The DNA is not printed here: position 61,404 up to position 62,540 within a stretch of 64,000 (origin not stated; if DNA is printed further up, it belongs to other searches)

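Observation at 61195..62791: Translationally coupled cupin / HipA-like kinase / DUF3037-like trio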

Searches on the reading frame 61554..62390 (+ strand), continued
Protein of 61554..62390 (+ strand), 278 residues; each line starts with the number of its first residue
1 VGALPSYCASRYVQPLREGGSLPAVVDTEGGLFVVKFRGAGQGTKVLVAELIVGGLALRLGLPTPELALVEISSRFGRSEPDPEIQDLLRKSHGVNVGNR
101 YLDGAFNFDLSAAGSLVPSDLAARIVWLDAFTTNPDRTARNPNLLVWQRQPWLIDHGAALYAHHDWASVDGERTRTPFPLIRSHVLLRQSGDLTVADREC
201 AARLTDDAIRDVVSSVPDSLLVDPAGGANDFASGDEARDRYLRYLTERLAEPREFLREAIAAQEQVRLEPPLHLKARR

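Call 40: find_homologous_proteins(query=A1)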
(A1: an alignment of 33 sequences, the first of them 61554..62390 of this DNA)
Query A1 (33 sequences) (278 aa, profile of the alignment): 8000 proteins with E <= 0.001 among 8000 candidates; the best 120 are listed.
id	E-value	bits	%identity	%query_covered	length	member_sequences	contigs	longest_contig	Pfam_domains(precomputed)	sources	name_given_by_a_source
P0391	5.5e-107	375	52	92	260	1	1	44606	PF20613.5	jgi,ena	jgi:hypothetical protein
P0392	1.2e-106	374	47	92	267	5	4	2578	PF20613.5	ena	-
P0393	1.4e-106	373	52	94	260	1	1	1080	PF20613.5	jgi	jgi:hypothetical protein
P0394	2.1e-106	373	52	92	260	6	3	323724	PF20613.5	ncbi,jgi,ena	ncbi:MAG TPA: HipA family kinase [Pyrinomonadaceae bacterium]|jgi:hypothetical protein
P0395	2.6e-106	373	51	95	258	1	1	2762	PF20613.5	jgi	jgi:hypothetical protein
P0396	4.6e-106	372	51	94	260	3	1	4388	PF20613.5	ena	-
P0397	5.2e-106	372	46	94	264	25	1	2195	PF20613.5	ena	-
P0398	5.8e-106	371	53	94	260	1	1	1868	PF20613.5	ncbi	-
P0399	5.9e-106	371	50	92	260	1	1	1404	PF20613.5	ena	-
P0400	6.0e-106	371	47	94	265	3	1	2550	PF20613.5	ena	-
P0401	6.4e-106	371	50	94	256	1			PF20613.5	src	-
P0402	6.6e-106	371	50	90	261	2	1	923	PF20613.5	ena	-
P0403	7.5e-106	371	50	92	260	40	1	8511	PF20613.5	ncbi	ncbi:MAG: HipA family kinase [Pyrinomonadaceae bacterium]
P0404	7.9e-106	371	52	93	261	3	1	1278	PF20613.5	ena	-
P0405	8.0e-106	371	52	92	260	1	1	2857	PF20613.5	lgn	-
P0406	8.5e-106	371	47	94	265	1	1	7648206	PF20613.5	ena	-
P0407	9.7e-106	371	51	91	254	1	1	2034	PF20613.5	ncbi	-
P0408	1.1e-105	370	52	94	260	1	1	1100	PF20613.5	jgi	jgi:hypothetical protein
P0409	1.2e-105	370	52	92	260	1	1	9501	PF20613.5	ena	-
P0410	1.2e-105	370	52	93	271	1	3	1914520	PF20613.5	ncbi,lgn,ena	-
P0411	1.5e-105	370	48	94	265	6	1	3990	PF20613.5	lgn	-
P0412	1.5e-105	370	50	91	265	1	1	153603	PF20613.5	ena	-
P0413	1.6e-105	370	51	92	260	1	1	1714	PF20613.5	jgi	jgi:hypothetical protein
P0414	1.9e-105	370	47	92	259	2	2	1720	PF20613.5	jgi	jgi:hypothetical protein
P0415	2.0e-105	370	50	95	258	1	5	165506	PF20613.5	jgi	jgi:hypothetical protein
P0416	2.0e-105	370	50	91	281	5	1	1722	PF20613.5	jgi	jgi:hypothetical protein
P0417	2.0e-105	370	48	92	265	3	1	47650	PF20613.5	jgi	jgi:hypothetical protein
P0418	2.1e-105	370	51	92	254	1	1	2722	PF20613.5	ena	-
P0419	2.2e-105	370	49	94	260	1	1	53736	PF20613.5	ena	-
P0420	2.2e-105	370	51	93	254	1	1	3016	PF20613.5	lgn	-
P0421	2.2e-105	370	52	92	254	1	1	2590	PF20613.5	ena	-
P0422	2.3e-105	369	51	92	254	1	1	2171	PF20613.5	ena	-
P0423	2.4e-105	369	50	92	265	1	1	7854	PF20613.5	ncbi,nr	ncbi:MAG: aminotransferase class I and II [Hymenobacter sp.]|nr:aminotransferase class I and II [Hym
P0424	2.9e-105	369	54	94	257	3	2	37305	PF20613.5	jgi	jgi:hypothetical protein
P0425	2.9e-105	369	49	92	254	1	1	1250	PF20613.5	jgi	jgi:hypothetical protein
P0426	3.0e-105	369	52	92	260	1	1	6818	PF20613.5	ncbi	ncbi:MAG: HipA family kinase [Pyrinomonadaceae bacterium]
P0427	3.4e-105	369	48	95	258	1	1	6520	PF20613.5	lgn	-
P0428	3.4e-105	369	51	92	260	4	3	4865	PF20613.5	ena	-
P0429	3.6e-105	369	48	92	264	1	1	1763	PF20613.5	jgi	jgi:hypothetical protein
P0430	3.9e-105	369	53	91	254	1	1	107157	PF20613.5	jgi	jgi:hypothetical protein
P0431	4.0e-105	369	51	94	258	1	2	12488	PF20613.5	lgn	-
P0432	4.1e-105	369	51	92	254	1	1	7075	PF20613.5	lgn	-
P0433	4.4e-105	369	49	92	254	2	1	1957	PF20613.5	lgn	-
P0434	4.5e-105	368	53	90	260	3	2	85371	PF20613.5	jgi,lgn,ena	jgi:hypothetical protein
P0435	4.6e-105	368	52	92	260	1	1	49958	PF20613.5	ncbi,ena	-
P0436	4.7e-105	368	50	92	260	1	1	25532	PF20613.5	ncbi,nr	ncbi:MAG TPA: HipA family kinase [Pyrinomonadaceae bacterium]|nr:HipA family kinase [Pyrinomonadacea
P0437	4.7e-105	368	51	94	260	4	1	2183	PF20613.5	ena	-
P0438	4.7e-105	368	50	92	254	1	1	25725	PF20613.5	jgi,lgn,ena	-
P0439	4.7e-105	368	55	94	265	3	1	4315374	PF20613.5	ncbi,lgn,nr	ncbi:MAG: aminotransferase class I and II [Pseudoxanthomonas sp.]|nr:HipA family kinase [Pseudoxanth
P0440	5.0e-105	368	51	93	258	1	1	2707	PF20613.5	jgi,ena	-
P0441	5.1e-105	368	50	92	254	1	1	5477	PF20613.5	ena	-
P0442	5.2e-105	368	52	92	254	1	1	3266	PF20613.5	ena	-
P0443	5.3e-105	368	55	94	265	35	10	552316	PF20613.5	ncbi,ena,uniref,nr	ncbi:HipA family kinase [Pseudoxanthomonas winnipegensis]|uniref:HipA family kinase n=1 Tax=Pseudoxa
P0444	5.3e-105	368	49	94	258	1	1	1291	PF20613.5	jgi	-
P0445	6.0e-105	368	49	94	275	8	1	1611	PF20613.5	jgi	jgi:hypothetical protein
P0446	6.1e-105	368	52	92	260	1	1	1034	PF20613.5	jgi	jgi:hypothetical protein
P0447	6.5e-105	368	52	92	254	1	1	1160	PF20613.5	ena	-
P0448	6.5e-105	368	51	94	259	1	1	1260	PF20613.5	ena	-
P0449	6.6e-105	368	51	93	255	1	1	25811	PF20613.5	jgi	jgi:hypothetical protein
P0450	6.8e-105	368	51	92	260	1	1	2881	PF20613.5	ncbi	-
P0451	7.2e-105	368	50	91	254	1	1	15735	PF20613.5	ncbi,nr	ncbi:MAG TPA: HipA family kinase [Pyrinomonadaceae bacterium]|nr:HipA family kinase [Pyrinomonadacea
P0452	7.2e-105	368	51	92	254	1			PF20613.5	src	-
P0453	7.3e-105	368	47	94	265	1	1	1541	PF20613.5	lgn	-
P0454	7.6e-105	368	52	92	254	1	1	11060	PF20613.5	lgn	-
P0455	7.9e-105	368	51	94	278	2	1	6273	PF20613.5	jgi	jgi:HipA-like protein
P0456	8.4e-105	368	50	92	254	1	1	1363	PF20613.5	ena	-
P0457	8.8e-105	368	50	94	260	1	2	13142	PF20613.5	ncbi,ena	-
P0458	9.0e-105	367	45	92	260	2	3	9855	PF20613.5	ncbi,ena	-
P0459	9.0e-105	367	51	94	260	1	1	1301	PF20613.5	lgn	-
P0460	9.2e-105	367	48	92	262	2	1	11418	PF20613.5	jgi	-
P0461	9.4e-105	367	53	92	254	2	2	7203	PF20613.5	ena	-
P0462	9.4e-105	367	51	92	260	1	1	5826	PF20613.5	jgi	jgi:hypothetical protein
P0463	9.5e-105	367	50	93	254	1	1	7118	PF20613.5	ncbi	ncbi:MAG: HipA family kinase [Blastocatellia bacterium]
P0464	1.0e-104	367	49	94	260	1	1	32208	PF20613.5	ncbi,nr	ncbi:MAG: HipA family kinase [Leptolyngbyaceae cyanobacterium bins.302]|nr:HipA family kinase [Lepto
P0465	1.0e-104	367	51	93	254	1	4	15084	PF20613.5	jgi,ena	-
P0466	1.1e-104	367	52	92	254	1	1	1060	PF20613.5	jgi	-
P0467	1.1e-104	367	52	92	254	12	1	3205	PF20613.5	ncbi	-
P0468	1.1e-104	367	52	92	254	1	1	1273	PF20613.5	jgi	jgi:hypothetical protein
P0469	1.1e-104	367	54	94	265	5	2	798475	PF20613.5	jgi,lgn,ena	-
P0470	1.1e-104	367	49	94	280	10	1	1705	PF20613.5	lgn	-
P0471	1.2e-104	367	50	93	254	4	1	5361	PF20613.5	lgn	-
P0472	1.2e-104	367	50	92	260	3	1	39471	PF20613.5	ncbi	ncbi:MAG: HipA family kinase [Pyrinomonadaceae bacterium]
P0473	1.2e-104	367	52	92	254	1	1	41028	PF20613.5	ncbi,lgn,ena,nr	ncbi:MAG TPA: HipA family kinase [Pyrinomonadaceae bacterium]|nr:HipA family kinase [Pyrinomonadacea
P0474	1.2e-104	367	46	94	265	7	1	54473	PF20613.5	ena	-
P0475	1.2e-104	367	52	92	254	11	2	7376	PF20613.5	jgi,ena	-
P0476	1.3e-104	367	49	91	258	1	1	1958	PF20613.5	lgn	-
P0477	1.3e-104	367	53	91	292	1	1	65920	PF20613.5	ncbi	-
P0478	1.3e-104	367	46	94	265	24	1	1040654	PF20613.5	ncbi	ncbi:HipA family kinase [Spirosoma humi]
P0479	1.3e-104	367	50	92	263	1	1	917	PF20613.5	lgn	-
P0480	1.3e-104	367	50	94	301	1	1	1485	PF20613.5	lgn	-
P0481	1.3e-104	367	51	92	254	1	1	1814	PF20613.5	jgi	-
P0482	1.3e-104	367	52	93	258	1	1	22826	PF20613.5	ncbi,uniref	ncbi:MAG TPA: HipA family kinase [Albitalea sp.]|uniref:HipA family kinase n=1 Tax=Piscinibacter sp.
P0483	1.3e-104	367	49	93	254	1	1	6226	PF20613.5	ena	-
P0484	1.3e-104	367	59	78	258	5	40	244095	PF20613.5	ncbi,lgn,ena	-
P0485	1.4e-104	367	52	92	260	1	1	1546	PF20613.5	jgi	jgi:hypothetical protein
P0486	1.4e-104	367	48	94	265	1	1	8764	PF20613.5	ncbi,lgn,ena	-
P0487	1.5e-104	367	50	91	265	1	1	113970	PF20613.5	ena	-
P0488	1.6e-104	367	49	95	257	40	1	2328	PF20613.5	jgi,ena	-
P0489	1.6e-104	367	52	93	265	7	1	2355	PF20613.5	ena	-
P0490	1.6e-104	367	50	93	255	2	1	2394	PF20613.5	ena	-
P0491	1.6e-104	367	51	90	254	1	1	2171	PF20613.5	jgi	jgi:hypothetical protein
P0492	1.6e-104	367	48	94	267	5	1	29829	PF20613.5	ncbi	-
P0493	1.7e-104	367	52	94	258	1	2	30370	PF20613.5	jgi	jgi:hypothetical protein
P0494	1.7e-104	367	47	95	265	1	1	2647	PF20613.5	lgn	-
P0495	1.7e-104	367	51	93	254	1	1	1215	PF20613.5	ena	-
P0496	1.7e-104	367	50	92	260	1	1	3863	PF20613.5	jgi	jgi:hypothetical protein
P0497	1.8e-104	367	52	92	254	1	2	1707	PF20613.5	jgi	jgi:hypothetical protein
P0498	1.8e-104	366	49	91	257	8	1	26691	PF20613.5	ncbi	ncbi:MAG TPA: HipA family kinase [Ktedonobacterales bacterium]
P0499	1.8e-104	366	47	92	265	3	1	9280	PF20613.5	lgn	-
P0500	1.9e-104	366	50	91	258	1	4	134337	PF20613.5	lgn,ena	-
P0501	2.0e-104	366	49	88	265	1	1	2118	PF20613.5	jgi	jgi:hypothetical protein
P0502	2.0e-104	366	45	94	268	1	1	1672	PF20613.5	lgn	-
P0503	2.0e-104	366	51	91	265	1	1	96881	PF20613.5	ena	-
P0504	2.1e-104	366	49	91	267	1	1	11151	PF20613.5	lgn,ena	-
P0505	2.1e-104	366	51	92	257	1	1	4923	PF20613.5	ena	-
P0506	2.1e-104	366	50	92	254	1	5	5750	PF20613.5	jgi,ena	-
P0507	2.1e-104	366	50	94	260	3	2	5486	PF20613.5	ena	-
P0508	2.3e-104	366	49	93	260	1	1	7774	PF20613.5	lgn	-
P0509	2.3e-104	366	51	92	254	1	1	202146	PF20613.5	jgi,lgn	jgi:hypothetical protein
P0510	2.4e-104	366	57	94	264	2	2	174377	PF20613.5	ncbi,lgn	-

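Call 44: search_dna_similar(query=window:61554-62387:+, collection=plasmids, mode=protein, max_rows=25, max_evalue=0.001)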
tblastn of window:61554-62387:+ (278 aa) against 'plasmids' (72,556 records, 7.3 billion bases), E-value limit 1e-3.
Records with a match: 9; places in all: 9; records where one place covers at least 80% of the query: 7.
Best place of each record, by identity: <60% 9.
By first word of the organism name: Streptomyces 3; Parabacteroides 1; Bacteroides 1; Nonomuraea 1; Chondrinema 1; Pseudorhodobacter 1; Shinella 1.
By predicted mobility (MOB-suite, as given by PLSDB): non-mobilizable 7; mobilizable 2.
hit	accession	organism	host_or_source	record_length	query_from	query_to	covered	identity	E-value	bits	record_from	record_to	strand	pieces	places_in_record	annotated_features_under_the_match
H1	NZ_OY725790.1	Parabacteroides distasonis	-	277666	9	266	93%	45.4%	6e-55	197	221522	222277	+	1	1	HipA family kinase | DUF3037 domain-containing protein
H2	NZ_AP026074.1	Streptomyces nigrescens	-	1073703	3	248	88%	47.0%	1e-45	171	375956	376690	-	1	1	none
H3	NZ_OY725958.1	Bacteroides finegoldii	-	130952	4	264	94%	43.1%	2e-54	196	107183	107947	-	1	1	HipA family kinase | DUF3037 domain-containing protein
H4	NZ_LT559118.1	Nonomuraea gerenzanensis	-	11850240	4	256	91%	44.1%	2e-50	184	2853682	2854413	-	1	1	none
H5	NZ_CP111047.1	Chondrinema litorale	Seaweed,red alga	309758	11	259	90%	43.6%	7e-56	200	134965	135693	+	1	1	HipA family kinase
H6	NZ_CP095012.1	Streptomyces sp. 2P-4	cell culture,mudflats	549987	10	261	91%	43.0%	3e-46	172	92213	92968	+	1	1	HipA family kinase | DUF3037 domain-containing protein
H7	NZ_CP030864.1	Streptomyces globosus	cell culture,environment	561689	10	261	91%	43.0%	3e-46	172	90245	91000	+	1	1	HipA family kinase | DUF3037 domain-containing protein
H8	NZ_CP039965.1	Pseudorhodobacter turbinis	single bacterial isolate,Turban shell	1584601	24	161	50%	34.8%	6e-9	64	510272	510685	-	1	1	record has no annotation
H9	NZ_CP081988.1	Shinella oryzae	cell culture,rhizosphere soil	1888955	28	160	48%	32.1%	1e-4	51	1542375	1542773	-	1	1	none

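Call 45: search_dna_similar(query=window:61554-62387:+, collection=phages, mode=protein, max_rows=15, max_evalue=0.001)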
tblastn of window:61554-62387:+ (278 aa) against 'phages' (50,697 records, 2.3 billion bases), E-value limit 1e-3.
Records with a match: 1; places in all: 1; records where one place covers at least 80% of the query: 0.
Best place of each record, by identity: <60% 1.
By first word of the organism name: Klebsiella 1.
By host as written in the record: Klebsiella pneumoniae 1.
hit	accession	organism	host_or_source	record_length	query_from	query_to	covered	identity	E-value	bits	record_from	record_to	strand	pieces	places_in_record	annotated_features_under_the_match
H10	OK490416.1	Klebsiella phage Kp4864-1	Klebsiella pneumoniae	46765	16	160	52%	27.5%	7e-6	53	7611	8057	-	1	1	record has no annotation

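Call 49: find_encoding_contigs(protein=P0443, flank=7000, max_places=2)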
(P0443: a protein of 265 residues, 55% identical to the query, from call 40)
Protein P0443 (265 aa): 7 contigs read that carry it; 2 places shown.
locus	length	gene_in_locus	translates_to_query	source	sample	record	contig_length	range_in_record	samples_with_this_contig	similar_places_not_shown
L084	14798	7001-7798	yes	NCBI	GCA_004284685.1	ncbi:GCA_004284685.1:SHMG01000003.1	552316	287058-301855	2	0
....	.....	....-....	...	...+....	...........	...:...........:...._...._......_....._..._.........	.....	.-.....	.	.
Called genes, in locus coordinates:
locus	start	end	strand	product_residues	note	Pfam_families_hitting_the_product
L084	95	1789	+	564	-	PF11737:DUF3300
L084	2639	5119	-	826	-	PF00326:Peptidase_S9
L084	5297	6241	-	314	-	PF00890:FAD_binding_2 (weak), PF01266:DAO (weak), PF07992:Pyr_redox_2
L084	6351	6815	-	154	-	PF02082:Rrf2, PF03444:WHD_HrcA (weak), PF13545:HTH_Crp_2 (weak)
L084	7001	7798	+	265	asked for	PF20613:HipA_2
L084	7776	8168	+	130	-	PF11236:DUF3037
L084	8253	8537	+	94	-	PF00887:ACBP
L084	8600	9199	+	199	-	PF00258:Flavodoxin_1, PF03358:FMN_red, PF12724:Flavodoxin_5 (faint)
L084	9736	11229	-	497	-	PF02321:OEP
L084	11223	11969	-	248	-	PF00106:adh_short, PF08659:KR, PF13460:NAD_binding_10 (weak), PF13561:adh_short_C2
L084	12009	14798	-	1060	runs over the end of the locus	PF00873:ACR_tran, PF02355:SecD_SecF_C (weak), PF03176:MMPL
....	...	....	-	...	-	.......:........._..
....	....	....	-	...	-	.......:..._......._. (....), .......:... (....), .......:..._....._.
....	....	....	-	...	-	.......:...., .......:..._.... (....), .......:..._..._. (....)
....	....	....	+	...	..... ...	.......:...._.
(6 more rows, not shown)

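Call 50: find_encoding_contigs(protein=P0478, flank=7000, max_places=2)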
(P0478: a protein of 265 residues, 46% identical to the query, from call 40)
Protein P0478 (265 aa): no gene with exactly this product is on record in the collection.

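Call 54: predict_structure(alignment_id=A6)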
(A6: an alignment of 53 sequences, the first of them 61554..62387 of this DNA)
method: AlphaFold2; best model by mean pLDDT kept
length: 278 residues; sequences in the alignment: 53
mean_pLDDT: 89.2   pTM: 0.90
mean pLDDT of the five models: 89.2, 89.0, 88.9, 88.0, 87.4
residues with pLDDT >= 90: 189; 70-90: 60; 50-70: 27; < 50: 2
segments of 3 or more residues with pLDDT < 50: none
pLDDT, mean of each block of 10 residues (from residue 1): 87 76 88 92 88 98 97 86 86 94 95 96 98 93 95 93 74 79 96 98 97 95 72 92 94 95 87 51
secondary structure, 60 per line:
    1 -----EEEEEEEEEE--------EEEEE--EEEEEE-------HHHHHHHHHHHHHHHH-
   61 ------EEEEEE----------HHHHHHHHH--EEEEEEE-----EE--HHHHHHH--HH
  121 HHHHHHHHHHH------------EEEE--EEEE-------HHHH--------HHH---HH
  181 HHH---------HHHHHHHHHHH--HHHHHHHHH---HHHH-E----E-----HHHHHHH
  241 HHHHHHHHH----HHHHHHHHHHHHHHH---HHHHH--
elements in order: E6-15 E24-28 E31-36 H44-59 E67-72 H83-91 E94-100 H110-116 H119-131 E144-147 E150-153 H161-164 H179-183 H193-203 H206-214 H218-221 H234-249 H254-268 H272-276

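Call 56: find_encoding_contigs(protein=P0394, flank=7000, max_places=1)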
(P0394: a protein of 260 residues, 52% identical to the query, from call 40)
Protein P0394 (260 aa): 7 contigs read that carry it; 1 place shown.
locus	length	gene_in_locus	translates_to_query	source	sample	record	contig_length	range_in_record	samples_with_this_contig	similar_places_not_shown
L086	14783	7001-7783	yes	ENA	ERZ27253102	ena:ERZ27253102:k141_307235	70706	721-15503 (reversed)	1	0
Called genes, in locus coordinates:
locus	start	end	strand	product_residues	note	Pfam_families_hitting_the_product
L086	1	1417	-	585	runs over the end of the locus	PF13175:AAA_15, PF13476:AAA_23 (weak), PF13304:AAA_21, PF13175:AAA_15 (weak)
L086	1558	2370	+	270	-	PF08003:Methyltransf_9, PF13847:Methyltransf_31, PF08241:Methyltransf_11 (weak), PF08242:Methyltransf_12 (weak), PF13649:Methyltransf_25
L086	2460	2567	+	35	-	-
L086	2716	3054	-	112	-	-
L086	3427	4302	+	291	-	PF00487:FA_desaturase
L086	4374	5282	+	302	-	PF00512:HisKA, PF13581:HATPase_c_2 (weak), PF02518:HATPase_c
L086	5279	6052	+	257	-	PF00072:Response_reg, PF00486:Trans_reg_C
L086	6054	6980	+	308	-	PF00294:PfkB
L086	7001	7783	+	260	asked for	PF20613:HipA_2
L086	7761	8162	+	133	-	PF11236:DUF3037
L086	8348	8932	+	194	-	PF02469:Fasciclin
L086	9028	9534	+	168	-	PF01641:SelR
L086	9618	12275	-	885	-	PF04185:Phosphoesterase (faint)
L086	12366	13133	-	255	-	PF02698:DUF218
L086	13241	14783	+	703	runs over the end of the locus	PF10459:Peptidase_S46, PF13365:Trypsin_2 (faint)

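Call 57: find_encoding_contigs(protein=P0406, flank=7000, max_places=1)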
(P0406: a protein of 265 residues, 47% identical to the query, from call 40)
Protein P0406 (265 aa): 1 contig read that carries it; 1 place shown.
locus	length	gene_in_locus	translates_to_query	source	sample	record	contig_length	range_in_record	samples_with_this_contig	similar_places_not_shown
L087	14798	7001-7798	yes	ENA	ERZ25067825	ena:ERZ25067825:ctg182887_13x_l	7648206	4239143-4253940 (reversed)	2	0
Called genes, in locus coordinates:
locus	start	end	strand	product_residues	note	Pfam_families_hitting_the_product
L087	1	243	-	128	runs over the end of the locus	PF00903:Glyoxalase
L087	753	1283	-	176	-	PF13302:Acetyltransf_3, PF00583:Acetyltransf_1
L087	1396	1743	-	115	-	PF04237:YjbR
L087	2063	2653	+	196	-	-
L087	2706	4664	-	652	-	-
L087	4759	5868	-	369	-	PF00144:Beta-lactamase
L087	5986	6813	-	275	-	PF08021:FAD_binding_9, PF04954:SIP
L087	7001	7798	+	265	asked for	PF20613:HipA_2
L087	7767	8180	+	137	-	PF11236:DUF3037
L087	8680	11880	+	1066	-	PF13620:CarboxypepD_reg, PF13715:CarbopepD_reg_2, PF07715:Plug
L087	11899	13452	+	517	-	PF12741:SusD-like, PF12771:SusD-like_2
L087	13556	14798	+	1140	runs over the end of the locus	PF01839:FG-GAP (faint), PF13517:FG-GAP_3, PF07593:UnbV_ASPIC, PF13517:FG-GAP_3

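Call 58: get_annotated_region(hit=H10, flank=3000)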
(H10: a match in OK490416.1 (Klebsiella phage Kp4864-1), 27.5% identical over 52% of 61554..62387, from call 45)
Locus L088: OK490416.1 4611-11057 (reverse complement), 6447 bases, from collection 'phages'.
description: UNVERIFIED: Klebsiella phage Kp4864-1, complete genome.
organism: Klebsiella phage Kp4864-1 (NCBI taxid 2895873)
taxonomy: Viruses; Duplodnaviria; Heunggongvirae; Uroviricota; Caudoviricetes
host: Klebsiella pneumoniae; source: -; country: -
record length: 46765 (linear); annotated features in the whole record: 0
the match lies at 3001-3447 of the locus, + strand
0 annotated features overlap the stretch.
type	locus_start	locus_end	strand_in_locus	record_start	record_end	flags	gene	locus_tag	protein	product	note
